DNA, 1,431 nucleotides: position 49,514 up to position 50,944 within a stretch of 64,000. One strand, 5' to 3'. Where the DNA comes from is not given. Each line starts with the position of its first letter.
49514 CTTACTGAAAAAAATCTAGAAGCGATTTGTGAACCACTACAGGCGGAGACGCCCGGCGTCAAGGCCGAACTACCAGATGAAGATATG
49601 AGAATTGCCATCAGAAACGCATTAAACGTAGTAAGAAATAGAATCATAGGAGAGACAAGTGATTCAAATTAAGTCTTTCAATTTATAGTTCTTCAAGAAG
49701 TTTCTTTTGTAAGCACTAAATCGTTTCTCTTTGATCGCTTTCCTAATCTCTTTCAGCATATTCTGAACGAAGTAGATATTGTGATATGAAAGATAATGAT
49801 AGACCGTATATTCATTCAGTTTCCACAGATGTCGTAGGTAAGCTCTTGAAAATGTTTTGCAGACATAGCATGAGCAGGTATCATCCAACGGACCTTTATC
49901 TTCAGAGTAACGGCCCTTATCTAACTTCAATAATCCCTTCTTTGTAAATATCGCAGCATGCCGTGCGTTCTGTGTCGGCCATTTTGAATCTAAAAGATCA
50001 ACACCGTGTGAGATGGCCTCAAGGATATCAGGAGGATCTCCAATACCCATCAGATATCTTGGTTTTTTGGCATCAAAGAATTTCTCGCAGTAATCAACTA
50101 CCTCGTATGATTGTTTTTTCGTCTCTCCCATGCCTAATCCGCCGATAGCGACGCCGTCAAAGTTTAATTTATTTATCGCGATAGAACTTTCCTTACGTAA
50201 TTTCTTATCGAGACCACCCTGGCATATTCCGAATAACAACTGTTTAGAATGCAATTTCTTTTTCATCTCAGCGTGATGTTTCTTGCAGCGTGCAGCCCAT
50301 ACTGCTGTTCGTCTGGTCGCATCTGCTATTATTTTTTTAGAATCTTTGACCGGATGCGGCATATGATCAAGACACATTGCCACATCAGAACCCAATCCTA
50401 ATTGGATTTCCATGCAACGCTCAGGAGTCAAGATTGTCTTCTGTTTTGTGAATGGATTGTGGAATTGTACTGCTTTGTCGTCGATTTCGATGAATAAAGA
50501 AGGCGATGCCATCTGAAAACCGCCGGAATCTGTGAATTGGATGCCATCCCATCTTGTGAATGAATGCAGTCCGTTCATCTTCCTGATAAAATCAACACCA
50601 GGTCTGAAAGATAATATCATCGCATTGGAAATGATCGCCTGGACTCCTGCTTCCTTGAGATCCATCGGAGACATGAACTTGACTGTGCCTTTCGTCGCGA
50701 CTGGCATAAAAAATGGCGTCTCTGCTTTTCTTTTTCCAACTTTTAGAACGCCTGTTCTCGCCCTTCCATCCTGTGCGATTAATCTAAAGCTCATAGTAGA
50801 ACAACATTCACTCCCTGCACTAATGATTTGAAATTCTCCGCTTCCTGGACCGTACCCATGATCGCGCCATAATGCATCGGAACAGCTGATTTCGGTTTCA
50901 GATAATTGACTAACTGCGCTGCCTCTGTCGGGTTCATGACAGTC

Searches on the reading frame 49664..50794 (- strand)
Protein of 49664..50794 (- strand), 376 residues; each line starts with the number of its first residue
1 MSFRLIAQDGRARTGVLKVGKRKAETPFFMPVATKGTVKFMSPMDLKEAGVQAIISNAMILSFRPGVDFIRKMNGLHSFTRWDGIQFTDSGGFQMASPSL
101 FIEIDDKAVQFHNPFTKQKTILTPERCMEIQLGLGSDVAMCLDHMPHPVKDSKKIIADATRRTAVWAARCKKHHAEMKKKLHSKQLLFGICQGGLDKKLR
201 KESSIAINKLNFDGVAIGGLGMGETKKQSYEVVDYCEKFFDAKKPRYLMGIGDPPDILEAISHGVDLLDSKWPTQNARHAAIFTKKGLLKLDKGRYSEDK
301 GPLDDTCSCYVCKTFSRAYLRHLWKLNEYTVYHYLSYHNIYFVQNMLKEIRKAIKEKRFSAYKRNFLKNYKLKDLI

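Call 46: search_protein_families(library=pfam, proteins=[window:49664-50794:-], max_evalue=0.0001)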
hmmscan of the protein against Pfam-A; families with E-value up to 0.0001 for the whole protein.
window:49664-50794:- (376 aa): 1 family
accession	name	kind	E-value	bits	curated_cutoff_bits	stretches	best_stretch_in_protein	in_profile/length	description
PF01702.25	TGT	-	6.4e-123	410.8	26.3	1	11-371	2-356/357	Queuine tRNA-ribosyltransferase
